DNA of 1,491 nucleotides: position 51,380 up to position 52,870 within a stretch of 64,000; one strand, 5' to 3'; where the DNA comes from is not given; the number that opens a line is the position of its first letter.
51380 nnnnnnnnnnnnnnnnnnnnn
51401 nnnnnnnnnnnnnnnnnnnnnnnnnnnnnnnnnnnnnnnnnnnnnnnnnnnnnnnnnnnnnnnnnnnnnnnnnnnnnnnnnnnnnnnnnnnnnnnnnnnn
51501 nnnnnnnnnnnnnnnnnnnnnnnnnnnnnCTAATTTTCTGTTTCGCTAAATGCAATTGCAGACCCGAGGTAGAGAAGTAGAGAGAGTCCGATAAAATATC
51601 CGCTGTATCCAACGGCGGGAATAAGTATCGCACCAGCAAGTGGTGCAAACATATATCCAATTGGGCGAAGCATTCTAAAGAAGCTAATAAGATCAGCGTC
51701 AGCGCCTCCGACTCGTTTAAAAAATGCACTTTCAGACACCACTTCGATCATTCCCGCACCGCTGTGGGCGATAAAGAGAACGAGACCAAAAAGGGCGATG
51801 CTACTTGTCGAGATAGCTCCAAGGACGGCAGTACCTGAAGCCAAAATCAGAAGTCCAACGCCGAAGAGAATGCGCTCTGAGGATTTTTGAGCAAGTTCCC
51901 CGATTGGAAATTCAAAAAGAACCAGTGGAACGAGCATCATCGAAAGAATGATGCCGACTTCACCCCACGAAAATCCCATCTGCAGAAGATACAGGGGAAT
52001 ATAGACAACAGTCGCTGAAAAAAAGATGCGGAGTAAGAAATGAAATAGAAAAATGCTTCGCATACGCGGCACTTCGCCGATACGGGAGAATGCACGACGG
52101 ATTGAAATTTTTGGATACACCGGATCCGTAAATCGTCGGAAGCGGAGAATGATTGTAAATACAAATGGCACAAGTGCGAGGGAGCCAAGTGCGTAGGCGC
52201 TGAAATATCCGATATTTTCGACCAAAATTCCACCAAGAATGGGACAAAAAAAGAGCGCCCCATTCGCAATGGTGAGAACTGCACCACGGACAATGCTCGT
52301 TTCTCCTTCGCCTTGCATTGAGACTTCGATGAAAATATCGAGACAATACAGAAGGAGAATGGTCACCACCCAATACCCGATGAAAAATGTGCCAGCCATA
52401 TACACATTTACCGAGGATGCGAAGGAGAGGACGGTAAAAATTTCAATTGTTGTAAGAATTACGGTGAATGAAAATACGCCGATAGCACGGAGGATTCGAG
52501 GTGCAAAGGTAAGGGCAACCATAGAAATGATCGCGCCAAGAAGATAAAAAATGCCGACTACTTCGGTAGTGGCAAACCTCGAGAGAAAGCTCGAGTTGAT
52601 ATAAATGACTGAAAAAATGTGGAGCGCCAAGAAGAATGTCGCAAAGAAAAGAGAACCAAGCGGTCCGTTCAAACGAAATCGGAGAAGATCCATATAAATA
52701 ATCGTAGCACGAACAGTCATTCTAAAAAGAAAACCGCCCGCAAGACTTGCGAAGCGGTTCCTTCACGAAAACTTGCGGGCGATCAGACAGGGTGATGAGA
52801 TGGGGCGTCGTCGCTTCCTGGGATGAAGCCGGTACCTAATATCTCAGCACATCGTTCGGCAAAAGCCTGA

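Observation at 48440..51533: Base-excision-repair cluster with Fe-S-cluster-less Nth-like and MutY-like glycosylases separated by HAD and SGNH hydrolases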

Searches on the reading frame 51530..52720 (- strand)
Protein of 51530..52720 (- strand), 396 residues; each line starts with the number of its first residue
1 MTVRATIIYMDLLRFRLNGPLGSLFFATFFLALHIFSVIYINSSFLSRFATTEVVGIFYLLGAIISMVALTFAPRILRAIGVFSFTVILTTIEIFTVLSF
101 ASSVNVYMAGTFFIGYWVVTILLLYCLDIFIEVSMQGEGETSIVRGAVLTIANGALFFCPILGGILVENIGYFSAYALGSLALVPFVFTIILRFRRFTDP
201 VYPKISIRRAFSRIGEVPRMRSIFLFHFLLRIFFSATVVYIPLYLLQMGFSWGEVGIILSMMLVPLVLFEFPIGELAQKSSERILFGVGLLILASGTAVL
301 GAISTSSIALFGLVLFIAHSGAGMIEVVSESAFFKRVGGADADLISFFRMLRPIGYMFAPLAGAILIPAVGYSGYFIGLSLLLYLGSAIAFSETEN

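Call 3: search_protein_families(library=pfam, proteins=[window:51530-52720:-], max_evalue=0.01)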
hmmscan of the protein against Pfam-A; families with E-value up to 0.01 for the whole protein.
window:51530-52720:- (396 aa): 1 family
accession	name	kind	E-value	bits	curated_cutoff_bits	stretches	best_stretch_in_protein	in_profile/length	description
PF07690.21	MFS_1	-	1.8e-08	34.2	33.4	2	254-389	33-167/347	Major Facilitator Superfamily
